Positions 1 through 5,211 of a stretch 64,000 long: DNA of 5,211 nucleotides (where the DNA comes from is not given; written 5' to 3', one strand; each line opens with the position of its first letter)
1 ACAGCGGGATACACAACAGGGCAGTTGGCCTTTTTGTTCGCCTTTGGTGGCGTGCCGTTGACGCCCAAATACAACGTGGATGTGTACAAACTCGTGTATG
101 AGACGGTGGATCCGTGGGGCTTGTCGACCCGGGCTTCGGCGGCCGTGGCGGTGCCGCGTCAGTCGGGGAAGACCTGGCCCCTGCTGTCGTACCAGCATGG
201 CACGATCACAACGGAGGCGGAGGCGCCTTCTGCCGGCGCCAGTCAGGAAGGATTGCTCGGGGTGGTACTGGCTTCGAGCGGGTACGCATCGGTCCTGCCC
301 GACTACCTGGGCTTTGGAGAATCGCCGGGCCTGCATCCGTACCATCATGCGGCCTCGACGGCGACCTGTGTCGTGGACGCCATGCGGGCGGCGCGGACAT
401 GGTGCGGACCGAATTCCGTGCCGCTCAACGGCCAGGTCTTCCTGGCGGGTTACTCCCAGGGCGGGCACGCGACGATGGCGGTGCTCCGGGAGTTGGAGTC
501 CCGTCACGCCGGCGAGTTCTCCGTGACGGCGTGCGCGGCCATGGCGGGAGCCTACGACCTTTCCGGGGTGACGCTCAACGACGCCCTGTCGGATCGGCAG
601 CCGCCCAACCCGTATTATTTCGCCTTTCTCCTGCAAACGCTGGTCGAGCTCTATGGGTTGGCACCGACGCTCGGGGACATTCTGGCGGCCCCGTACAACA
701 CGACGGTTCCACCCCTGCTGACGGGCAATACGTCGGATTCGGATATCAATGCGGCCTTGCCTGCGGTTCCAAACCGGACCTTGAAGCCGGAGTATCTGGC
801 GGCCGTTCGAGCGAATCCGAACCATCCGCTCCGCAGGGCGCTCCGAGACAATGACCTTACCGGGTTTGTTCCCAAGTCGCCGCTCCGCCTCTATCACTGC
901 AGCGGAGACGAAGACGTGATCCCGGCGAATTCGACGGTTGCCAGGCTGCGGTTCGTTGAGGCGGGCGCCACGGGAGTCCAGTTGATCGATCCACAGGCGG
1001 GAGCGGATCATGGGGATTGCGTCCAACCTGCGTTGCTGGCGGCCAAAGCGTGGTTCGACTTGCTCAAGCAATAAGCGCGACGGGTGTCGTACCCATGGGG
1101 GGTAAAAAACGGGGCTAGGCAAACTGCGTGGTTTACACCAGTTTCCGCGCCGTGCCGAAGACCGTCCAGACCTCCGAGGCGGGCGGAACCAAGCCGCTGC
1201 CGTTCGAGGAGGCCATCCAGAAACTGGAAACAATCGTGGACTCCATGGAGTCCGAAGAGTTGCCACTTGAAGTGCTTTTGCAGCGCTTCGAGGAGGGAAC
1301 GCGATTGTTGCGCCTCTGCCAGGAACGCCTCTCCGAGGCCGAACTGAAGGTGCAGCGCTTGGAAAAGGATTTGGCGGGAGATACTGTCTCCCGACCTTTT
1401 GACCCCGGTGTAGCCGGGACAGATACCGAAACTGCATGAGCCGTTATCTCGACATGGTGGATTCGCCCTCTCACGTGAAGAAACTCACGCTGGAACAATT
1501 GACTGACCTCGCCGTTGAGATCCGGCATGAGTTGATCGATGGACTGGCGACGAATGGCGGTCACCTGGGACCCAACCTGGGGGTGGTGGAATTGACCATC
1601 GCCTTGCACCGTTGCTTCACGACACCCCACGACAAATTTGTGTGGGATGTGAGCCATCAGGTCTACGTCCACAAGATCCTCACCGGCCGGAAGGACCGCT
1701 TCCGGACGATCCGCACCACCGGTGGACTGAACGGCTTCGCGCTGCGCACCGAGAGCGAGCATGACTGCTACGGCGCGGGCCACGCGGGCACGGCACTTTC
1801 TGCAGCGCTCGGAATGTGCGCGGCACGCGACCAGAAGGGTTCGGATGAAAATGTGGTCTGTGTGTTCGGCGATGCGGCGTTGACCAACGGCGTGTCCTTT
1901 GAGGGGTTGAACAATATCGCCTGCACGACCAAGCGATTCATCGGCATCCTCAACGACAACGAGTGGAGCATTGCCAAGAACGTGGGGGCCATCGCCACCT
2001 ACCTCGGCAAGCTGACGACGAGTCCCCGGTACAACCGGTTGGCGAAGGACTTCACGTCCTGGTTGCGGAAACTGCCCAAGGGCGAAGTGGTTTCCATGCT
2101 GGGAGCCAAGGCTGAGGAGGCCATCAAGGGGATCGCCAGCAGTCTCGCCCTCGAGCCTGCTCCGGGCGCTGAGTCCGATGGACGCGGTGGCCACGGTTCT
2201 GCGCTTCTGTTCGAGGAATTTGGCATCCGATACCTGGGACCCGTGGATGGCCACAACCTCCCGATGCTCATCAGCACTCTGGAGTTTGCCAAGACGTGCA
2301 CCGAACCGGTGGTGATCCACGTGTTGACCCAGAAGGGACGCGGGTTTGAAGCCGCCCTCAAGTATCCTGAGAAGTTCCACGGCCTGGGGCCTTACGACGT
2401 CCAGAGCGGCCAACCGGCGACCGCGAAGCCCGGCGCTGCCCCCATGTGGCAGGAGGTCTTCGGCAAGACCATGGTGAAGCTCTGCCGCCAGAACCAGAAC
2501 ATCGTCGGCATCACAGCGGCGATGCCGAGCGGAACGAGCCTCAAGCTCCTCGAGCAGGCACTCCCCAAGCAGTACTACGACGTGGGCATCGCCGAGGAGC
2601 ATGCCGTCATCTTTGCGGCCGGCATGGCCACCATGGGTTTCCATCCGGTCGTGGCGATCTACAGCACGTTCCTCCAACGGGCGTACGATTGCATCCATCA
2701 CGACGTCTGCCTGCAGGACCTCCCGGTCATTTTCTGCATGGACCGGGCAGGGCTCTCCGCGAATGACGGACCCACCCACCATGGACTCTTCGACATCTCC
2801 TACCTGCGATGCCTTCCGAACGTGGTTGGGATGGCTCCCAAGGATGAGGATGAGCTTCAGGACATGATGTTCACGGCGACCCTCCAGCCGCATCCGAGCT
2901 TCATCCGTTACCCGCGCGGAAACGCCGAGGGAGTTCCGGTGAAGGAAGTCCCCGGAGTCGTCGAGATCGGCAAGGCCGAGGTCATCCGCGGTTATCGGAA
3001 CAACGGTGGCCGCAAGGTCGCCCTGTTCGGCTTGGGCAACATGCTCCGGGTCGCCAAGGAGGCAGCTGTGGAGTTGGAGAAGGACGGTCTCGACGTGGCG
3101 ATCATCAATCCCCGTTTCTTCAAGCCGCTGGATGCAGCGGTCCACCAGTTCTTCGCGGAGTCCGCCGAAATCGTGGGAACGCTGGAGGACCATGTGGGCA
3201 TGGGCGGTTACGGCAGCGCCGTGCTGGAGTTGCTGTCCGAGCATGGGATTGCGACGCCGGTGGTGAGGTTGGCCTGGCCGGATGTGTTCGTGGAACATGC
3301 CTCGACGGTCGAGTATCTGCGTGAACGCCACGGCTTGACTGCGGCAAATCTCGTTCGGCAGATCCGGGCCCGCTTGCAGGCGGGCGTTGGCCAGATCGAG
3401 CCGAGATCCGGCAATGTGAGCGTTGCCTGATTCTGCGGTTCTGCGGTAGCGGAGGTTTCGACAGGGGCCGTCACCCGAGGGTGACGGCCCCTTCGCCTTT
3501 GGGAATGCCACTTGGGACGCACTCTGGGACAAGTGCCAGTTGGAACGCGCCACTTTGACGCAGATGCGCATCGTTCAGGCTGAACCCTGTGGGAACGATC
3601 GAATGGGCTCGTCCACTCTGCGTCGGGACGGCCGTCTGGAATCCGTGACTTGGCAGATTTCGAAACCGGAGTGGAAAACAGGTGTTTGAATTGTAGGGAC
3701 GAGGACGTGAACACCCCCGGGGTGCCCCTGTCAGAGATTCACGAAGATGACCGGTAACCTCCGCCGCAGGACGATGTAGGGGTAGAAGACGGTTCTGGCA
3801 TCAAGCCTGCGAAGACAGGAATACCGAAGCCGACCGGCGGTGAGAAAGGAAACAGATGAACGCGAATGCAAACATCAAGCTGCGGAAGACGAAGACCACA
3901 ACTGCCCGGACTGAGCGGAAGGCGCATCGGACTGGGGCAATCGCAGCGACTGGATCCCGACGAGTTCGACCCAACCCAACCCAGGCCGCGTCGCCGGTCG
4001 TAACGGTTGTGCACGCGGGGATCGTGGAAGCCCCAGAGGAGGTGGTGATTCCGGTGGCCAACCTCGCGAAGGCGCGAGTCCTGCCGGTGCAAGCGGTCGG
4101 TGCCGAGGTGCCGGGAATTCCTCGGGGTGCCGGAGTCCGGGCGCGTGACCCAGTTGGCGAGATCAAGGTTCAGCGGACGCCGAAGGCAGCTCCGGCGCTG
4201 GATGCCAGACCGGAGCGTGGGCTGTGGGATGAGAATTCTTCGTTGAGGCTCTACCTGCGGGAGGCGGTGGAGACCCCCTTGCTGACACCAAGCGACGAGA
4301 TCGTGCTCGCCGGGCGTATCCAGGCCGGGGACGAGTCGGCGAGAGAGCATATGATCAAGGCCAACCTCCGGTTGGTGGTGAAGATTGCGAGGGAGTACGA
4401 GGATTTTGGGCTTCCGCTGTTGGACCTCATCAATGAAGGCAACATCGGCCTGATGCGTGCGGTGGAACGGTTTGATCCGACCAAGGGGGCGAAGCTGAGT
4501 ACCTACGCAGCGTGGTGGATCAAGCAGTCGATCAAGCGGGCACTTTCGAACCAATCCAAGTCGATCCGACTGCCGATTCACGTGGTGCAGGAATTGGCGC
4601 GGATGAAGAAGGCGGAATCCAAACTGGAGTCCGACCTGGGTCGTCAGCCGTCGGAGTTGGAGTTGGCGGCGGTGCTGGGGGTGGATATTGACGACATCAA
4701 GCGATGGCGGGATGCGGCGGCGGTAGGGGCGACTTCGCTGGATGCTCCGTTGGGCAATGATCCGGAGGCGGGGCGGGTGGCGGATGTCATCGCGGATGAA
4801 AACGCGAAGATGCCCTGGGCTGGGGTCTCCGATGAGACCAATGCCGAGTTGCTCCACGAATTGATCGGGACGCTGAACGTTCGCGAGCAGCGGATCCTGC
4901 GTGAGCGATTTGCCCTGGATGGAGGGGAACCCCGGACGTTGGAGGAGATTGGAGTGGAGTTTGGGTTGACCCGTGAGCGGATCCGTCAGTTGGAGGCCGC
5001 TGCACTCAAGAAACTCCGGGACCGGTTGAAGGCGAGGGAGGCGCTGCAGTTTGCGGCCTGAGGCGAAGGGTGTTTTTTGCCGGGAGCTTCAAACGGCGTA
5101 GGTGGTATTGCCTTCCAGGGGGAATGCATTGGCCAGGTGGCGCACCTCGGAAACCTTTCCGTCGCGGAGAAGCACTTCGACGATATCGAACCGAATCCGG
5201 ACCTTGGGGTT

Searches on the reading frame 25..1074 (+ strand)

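Call 63: search_protein_families(library=pfam, proteins=[window:25-1074:+], max_evalue=0.00001)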
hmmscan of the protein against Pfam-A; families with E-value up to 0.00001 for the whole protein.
window:25-1074:+ (349 aa): 2 families
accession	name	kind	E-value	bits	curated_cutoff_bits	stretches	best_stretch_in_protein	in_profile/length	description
PF03583.20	LIP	-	7.2e-10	39.1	23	1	80-176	20-110/286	Secretory lipase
PF12697.13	Abhydrolase_6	-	5.2e-06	27.7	26.3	1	82-296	23-177/217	Alpha/beta hydrolase family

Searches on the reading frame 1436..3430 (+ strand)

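Call 63: search_protein_families(library=pfam, proteins=[window:1436-3430:+], max_evalue=0.00001)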
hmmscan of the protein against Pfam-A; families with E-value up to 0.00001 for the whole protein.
window:1436-3430:+ (664 aa): 3 families
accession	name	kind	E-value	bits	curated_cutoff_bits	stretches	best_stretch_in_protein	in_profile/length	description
PF13292.11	DXP_synthase_N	-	9.7e-101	337.1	21.2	1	5-298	1-274/274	1-deoxy-D-xylulose-5-phosphate synthase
PF02779.29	Transket_pyr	-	2.2e-40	138.6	27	1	336-497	3-172/174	Transketolase, pyrimidine binding domain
PF02780.25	Transketolase_C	-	1.3e-22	80.4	25.9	1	523-637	7-122/124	Transketolase, C-terminal domain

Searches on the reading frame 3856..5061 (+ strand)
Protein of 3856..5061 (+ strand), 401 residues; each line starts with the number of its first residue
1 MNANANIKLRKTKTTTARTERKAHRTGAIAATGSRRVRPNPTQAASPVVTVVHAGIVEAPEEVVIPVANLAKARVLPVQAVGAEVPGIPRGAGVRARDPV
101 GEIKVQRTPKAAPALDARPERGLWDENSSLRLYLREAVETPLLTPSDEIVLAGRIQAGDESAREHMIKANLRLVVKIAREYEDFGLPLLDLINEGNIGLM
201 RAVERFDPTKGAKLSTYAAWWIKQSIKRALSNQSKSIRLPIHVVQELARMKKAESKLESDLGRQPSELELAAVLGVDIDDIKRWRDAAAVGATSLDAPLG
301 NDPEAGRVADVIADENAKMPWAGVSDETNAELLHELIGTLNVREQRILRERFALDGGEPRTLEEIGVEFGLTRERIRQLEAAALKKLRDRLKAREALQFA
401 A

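Call 63: search_protein_families(library=pfam, proteins=[window:3856-5061:+], max_evalue=0.00001)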
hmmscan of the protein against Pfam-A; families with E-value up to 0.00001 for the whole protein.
window:3856-5061:+ (401 aa): 4 families
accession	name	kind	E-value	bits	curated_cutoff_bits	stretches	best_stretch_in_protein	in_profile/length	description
PF04542.20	Sigma70_r2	-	1.5e-18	66.8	24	1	166-234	1-69/71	Sigma-70 region 2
PF04545.22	Sigma70_r4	-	5.1e-16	58.4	24.1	1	337-388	2-49/50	Sigma-70, region 4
PF00140.25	Sigma70_r1_2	-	1.1e-09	38.6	22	1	129-160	2-33/34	Sigma-70 factor, region 1.2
PF04539.22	Sigma70_r3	-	9.6e-09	35.7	25.3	1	247-318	3-72/78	Sigma-70 region 3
